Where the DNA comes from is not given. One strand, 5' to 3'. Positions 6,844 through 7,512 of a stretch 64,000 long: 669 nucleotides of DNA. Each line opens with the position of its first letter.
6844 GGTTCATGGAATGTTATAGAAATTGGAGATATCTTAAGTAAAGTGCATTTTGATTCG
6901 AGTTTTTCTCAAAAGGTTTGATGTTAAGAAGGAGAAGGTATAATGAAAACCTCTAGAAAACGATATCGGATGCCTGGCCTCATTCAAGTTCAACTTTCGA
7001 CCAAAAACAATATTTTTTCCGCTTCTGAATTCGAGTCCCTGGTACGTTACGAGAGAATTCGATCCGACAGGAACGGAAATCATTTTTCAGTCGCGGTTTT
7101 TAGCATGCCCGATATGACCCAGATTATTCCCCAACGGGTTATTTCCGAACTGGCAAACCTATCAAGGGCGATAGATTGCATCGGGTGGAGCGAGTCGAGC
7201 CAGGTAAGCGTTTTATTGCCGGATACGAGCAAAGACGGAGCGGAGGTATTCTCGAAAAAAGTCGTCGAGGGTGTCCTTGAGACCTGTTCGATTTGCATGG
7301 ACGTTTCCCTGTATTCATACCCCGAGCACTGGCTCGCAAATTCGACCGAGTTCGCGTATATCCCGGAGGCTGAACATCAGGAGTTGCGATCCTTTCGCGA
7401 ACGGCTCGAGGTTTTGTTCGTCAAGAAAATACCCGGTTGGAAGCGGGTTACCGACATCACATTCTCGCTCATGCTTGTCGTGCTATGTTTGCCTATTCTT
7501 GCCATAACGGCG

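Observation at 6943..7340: Degenerate GGDEF domain with an intact RxxD inhibitory-site motif fused to the priming sugar transferase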

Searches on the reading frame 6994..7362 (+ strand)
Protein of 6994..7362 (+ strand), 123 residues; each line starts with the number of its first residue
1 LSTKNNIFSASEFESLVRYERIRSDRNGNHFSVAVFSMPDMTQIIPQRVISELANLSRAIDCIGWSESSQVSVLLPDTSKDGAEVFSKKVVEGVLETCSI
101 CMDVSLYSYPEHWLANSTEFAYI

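Call 18: search_solved_structures(query=A2, max_evalue=10, show_alignments=4)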
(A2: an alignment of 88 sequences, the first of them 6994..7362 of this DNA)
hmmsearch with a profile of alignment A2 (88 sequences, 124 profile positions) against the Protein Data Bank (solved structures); distinct sequences matched with E-value up to 10: 32.
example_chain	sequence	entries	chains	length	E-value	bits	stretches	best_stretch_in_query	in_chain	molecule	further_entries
3ign_A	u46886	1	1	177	1.7e-13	53.5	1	6-104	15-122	Diguanylate cyclase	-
5euh_A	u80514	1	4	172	5.8e-10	42.1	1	6-100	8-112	Putative GGDEF domain membrane protein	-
6zxm_A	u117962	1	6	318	1e-08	38.1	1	5-102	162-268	Putative GGDEF/response regulator receiver domain protein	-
9t28_A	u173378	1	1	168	5.5e-08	35.7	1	6-101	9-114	diguanylate cyclase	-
3i5b_A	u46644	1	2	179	7e-08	35.4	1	6-101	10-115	WspR response regulator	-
6d9m_A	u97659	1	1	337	8.7e-08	35.1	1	14-98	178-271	Fusion protein of Endolysin,Response receiver sensor diguanylate cyclase, GAF domain-conta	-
3i5c_A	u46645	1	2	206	1e-07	34.9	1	6-101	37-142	Fusion of General control protein GCN4 and WSPR response regulator protein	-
3bre_A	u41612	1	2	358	4e-07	33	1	6-101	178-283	Probable two-component response regulator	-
3i5a_A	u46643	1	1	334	4.2e-07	32.9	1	6-100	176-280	Response regulator/GGDEF domain protein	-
6khu_A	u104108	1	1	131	4.7e-07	32.8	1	6-118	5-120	Diguanylate cyclase/phosphodiesterase-domain containing protein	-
7e6g_A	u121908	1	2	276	6.8e-06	29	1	11-98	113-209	Putative GGDEF domain protein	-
4zve_A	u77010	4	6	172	8.9e-06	28.6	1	9-100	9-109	Diguanylate cyclase DosC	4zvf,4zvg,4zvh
5llw_B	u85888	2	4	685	2e-05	27.5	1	5-100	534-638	Diguanylate cyclase (GGDEF) domain-containing protein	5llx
6et7_A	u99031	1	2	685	2e-05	27.5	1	5-100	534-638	Diguanylate cyclase (GGDEF) domain-containing protein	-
8qj3_A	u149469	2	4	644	7.6e-05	25.6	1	12-100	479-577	Ammonium transporter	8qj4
9g86_A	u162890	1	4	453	0.018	17.9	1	45-98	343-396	Response regulator PleD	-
9g85_A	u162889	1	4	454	0.019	17.9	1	45-98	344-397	Response regulator PleD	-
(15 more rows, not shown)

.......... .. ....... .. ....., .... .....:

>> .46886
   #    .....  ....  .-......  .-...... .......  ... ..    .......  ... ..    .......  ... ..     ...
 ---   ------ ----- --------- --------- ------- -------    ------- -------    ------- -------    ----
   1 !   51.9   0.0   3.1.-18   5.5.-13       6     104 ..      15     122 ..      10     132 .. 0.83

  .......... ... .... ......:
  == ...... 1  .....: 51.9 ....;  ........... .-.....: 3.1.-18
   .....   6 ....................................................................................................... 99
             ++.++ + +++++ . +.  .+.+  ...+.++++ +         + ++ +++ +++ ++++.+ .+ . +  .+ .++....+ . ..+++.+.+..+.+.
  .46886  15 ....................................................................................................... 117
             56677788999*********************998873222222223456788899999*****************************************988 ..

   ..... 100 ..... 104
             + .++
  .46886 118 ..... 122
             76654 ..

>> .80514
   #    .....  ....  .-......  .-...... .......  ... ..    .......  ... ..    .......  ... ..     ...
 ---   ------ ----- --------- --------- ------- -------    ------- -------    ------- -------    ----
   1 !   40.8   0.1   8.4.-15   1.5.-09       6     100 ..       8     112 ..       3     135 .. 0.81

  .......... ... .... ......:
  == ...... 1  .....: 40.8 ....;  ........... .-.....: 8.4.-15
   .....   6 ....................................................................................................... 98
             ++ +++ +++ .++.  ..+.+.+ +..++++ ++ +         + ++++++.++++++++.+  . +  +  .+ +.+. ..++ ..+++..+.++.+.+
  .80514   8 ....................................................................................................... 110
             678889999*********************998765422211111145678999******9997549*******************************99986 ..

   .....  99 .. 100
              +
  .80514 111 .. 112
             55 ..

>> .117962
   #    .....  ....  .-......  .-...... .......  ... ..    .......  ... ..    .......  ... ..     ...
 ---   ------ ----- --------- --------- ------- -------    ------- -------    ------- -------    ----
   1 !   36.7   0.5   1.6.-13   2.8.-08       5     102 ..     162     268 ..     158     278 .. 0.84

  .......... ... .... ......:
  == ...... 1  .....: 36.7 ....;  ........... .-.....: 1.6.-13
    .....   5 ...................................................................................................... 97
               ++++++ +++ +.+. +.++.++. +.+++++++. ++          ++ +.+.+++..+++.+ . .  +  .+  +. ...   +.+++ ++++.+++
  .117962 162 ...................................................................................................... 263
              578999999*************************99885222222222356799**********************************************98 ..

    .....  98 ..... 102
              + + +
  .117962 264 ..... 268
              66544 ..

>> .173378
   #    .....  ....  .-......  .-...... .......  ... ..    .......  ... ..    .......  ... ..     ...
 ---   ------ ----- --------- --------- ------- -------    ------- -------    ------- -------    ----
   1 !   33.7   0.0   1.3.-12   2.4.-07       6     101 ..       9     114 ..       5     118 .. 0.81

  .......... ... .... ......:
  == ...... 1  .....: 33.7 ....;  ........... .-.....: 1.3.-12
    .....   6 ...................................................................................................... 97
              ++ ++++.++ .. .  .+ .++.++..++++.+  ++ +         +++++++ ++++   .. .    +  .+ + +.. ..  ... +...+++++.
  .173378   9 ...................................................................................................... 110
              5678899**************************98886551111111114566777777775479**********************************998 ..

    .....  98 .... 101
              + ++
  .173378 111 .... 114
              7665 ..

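Call 19: search_protein_families(library=pfam, alignment_id=A2, max_evalue=1)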
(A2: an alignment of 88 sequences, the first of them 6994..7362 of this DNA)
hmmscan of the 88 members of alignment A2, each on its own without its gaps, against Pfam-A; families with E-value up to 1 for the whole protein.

A. member 1, window:6994-7362:+ (123 aa): 1 family
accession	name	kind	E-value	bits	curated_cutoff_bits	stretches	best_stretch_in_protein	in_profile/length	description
PF14443.11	DBC1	-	0.037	14.5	27.2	1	17-55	70-108/122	DBC1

B. families by the number of members that match (of 88 scanned): 34 families (the first 25 are shown)
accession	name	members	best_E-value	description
PF00990.26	GGDEF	40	4.9e-06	Diguanylate cyclase, GGDEF domain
PF16963.10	PelD_GGDEF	5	0.00084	PelD GGDEF domain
PF17853.6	GGDEF_2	4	4e-05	GGDEF-like domain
PF23600.1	DUF7139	2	0.012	Domain of unknown function (DUF7139)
PF23908.1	DUF7250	2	0.07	Domain of unknown function (DUF7250)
PF11277.13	Med24_N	2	0.19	Mediator complex subunit 24 N-terminal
PF04456.17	DUF503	1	0.0054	Protein of unknown function (DUF503)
PF20220.3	ABC_toxin_N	1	0.0062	ABC toxin N-terminal region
PF23256.1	CHX17_2nd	1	0.015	Plant cation/H(+) antiporter domain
PF05621.17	TniB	1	0.023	Bacterial TniB protein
PF08541.16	ACP_syn_III_C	1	0.024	3-Oxoacyl-[acyl-carrier-protein (ACP)] synthase III C terminal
PF06048.17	DUF927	1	0.026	Domain of unknown function (DUF927)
PF21170.4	FAN1_TPR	1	0.033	Fanconi-associated nuclease 1, TPR domain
PF14443.11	DBC1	1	0.037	DBC1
PF23672.1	DUF7153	1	0.038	Domain of unknown function (DUF7153)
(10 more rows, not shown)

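Call 27: predict_structure(alignment_id=A2)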
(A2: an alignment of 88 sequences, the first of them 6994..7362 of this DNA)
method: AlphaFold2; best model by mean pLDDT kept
length: 123 residues; sequences in the alignment: 88
mean_pLDDT: 86.4   pTM: 0.81
mean pLDDT of the five models: 86.4, 86.0, 85.6, 84.7, 84.3
residues with pLDDT >= 90: 77; 70-90: 28; 50-70: 13; < 50: 5
segments of 3 or more residues with pLDDT < 50: 121-123
pLDDT, mean of each block of 10 residues (from residue 1): 71 94 97 92 74 90 86 96 96 91 95 68 47
secondary structure, 60 per line:
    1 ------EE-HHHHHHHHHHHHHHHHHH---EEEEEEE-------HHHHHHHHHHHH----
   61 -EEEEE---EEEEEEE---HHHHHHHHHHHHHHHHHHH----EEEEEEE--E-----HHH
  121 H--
elements in order: H10-27 E31-37 H45-56 E62-66 E70-76 H80-98 E103-109 H118-121

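Call 30: fold_search(model_id=the predicted structure, library=pdb)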
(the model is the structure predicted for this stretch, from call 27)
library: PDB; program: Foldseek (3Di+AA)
matches with E <= 10: 1633; with E <= 0.001: 82
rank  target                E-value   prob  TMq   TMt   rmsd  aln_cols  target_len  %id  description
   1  6khu                  4.8e-07  1.00  0.79  0.75   2.0       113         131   13  The crystal structure of a DGC protein from Thermotoga maritima (released 2020-07-22)
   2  3ign                  4.8e-07  1.00  0.77  0.58   4.7       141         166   18  Crystal Structure of the GGDEF domain from Marinobacter aquaeolei diguanylate cyclase complexed with c-di-GMP - Northeas (released 2009-08-11)
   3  4zve                  1.3e-06  1.00  0.70  0.55   3.4       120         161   13  Crystal structure of GGDEF domain of the E. coli DosC - form I (apo-form) (released 2015-11-11)
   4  7e6g_A                2.0e-06  1.00  0.73  0.35   3.6       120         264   18  Crystal structure of diguanylate cyclase SiaD in complex with its activator SiaC from Pseudomonas aeruginosa (released 2021-09-22)
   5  4zvf                  2.0e-06  1.00  0.70  0.54   4.1       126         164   13  Crystal structure of GGDEF domain of the E. coli DosC - form II (GTP-alpha-S-bound) (released 2015-11-11)
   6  5euh_A                2.1e-06  1.00  0.66  0.51   4.6       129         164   14  Crystal structure of the c-di-GMP-bound GGDEF domain of P. fluorescens GcbC (released 2015-12-30)
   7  4zvh_A                2.3e-06  1.00  0.78  0.60   3.8       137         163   12  Crystal structure of GGDEF domain of the E. coli DosC - form IV (released 2015-11-11)
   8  4zvg_A                3.2e-06  1.00  0.72  0.55   4.0       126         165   13  Crystal structure of GGDEF domain of the E. coli DosC - form III (released 2015-11-11)
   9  4urq_U                3.6e-06  1.00  0.78  0.64   3.1       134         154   13  Crystal Structure of GGDEF domain (I site mutant) from T.maritima (released 2014-10-08)
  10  5llx_A                4.4e-06  1.00  0.75  0.15   2.7       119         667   13  Bacteriophytochrome activated diguanylyl cyclase from Idiomarina species A28L with GTP bound (released 2017-03-15)
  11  7e6g_B                6.1e-06  1.00  0.61  0.31   4.8       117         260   20  Crystal structure of diguanylate cyclase SiaD in complex with its activator SiaC from Pseudomonas aeruginosa (released 2021-09-22)
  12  3i5a                  6.5e-06  1.00  0.69  0.28   3.0       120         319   17  Crystal structure of full-length WpsR from Pseudomonas syringae (released 2009-08-18)
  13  5m3c_A                7.0e-06  1.00  0.73  0.23   3.6       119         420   14  Structure of the hybrid domain (GGDEF-EAL) of PA0575 from Pseudomonas aeruginosa PAO1 at 2.8 Ang. with GTP and Ca2+ bo (released 2017-12-20)
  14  4zvg_B                7.0e-06  1.00  0.70  0.53   3.5       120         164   13  Crystal structure of GGDEF domain of the E. coli DosC - form III (released 2015-11-11)
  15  4urg_B                7.5e-06  1.00  0.78  0.63   4.1       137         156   13  Crystal Structure of GGDEF domain from T.maritima (active-like dimer) (released 2014-10-08)
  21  9g85_B                1.7e-05  1.00  0.73  0.22   5.4       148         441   15  Structure of Response regulator PleD in complex with c-diGMP and ppGpp (released 2025-08-06)
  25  9g86_B                2.1e-05  1.00  0.73  0.22   4.1       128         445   12  Structure of Response regulator PleD in complex with c-diGMP and pppGpp (released 2025-08-06)
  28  9g85_A                2.4e-05  1.00  0.71  0.22   5.5       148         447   15  Structure of Response regulator PleD in complex with c-diGMP and ppGpp (released 2025-08-06)
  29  9g86_A                2.6e-05  1.00  0.73  0.21   4.2       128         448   12  Structure of Response regulator PleD in complex with c-diGMP and pppGpp (released 2025-08-06)
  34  9g85_C                3.2e-05  1.00  0.78  0.24   4.8       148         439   14  Structure of Response regulator PleD in complex with c-diGMP and ppGpp (released 2025-08-06)
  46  9g85_D                6.1e-05  1.00  0.74  0.22   5.4       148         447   15  Structure of Response regulator PleD in complex with c-diGMP and ppGpp (released 2025-08-06)
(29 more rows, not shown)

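Call 50: find_related_loci(query=A4, collection=genome_contigs, flank=6000)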
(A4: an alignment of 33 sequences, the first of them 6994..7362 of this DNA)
Query A4 (123 aa) in genome_contigs; peptide patterns used: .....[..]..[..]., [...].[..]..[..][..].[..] (x = any residue, [..] = any of these).
93 stretches matched a pattern; 18 encode a relative of the query (tblastn E <= 1e-3); 18 distinct loci.
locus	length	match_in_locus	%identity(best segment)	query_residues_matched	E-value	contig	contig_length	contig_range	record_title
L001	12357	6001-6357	55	1-119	2e-44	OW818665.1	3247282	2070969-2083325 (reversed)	metagenome genome assembly, chromosome: 1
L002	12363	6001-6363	56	1-121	2e-44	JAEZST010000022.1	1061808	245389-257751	MAG: Spirochaetes bacterium isolate OH_PDB_240 k127_937364, whole genome shotgun sequence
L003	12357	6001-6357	57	1-119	2e-43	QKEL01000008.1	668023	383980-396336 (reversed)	MAG: Spirochaetales bacterium isolate SZUA-475 scaffold_1, whole genome shotgun sequence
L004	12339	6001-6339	46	2-114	7e-33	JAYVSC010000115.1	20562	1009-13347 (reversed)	MAG: Spirochaetales bacterium isolate GL73_UP_concoct_77 GL73_UP_concoct_77_114, whole genome shotgun sequence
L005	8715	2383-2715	47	6-116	5e-32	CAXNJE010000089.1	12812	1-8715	MAG: Breznakiellaceae bacterium isolate MiH-14oct19-200 genome assembly, contig: MiH-14oct19-C10212, whole genome shotgu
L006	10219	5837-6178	44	2-115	4e-32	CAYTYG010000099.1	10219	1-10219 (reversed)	MAG TPA_asm: uncultured Treponema sp. isolate SRP192927_co6_748 genome assembly, contig: NODE_16857_length_10219_cov_3.5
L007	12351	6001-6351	48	3-119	2e-31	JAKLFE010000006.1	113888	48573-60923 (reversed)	MAG: Spirochaetes bacterium isolate RA.bin15 RA.bin15_6, whole genome shotgun sequence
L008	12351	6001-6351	42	2-119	4e-31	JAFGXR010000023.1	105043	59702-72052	MAG: Spirochaetales bacterium isolate ZodW_Metabat.41 k87_2162327, whole genome shotgun sequence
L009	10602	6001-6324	44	7-114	2e-26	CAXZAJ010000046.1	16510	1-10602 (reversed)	MAG: uncultured bacterium isolate ERR13599002_concoct_79 genome assembly, contig: ERZ24875815.589, whole genome shotgun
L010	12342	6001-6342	40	5-116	6e-26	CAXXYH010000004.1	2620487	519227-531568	MAG: Spirochaetia bacterium isolate 3f6413ad-2fe3-400d-aa3f-8d8018634007 genome assembly, contig: contig_4, whole genome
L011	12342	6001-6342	38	5-116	4e-25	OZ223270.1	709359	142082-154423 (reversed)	MAG: Spirochaetia bacterium isolate 50ab941f-e521-41e2-bb97-00a459704a5b genome assembly, chromosome: 7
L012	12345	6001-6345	38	5-117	2e-22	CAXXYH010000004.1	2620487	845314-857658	MAG: Spirochaetia bacterium isolate 3f6413ad-2fe3-400d-aa3f-8d8018634007 genome assembly, contig: contig_4, whole genome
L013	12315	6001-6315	39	4-114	2e-20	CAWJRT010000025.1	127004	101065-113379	MAG: uncultured Spirochaetota bacterium isolate MFD01476.bin.2.154 genome assembly, contig: contig_46226, whole genome s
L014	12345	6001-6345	34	5-117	4e-17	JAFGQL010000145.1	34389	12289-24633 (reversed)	MAG: Spirochaetales bacterium isolate Zod_Metabat.752 k87_6095440, whole genome shotgun sequence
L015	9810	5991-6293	33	12-114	1e-16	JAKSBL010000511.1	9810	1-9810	MAG: Spirochaetes bacterium isolate MAG.183 k141_9489941, whole genome shotgun sequence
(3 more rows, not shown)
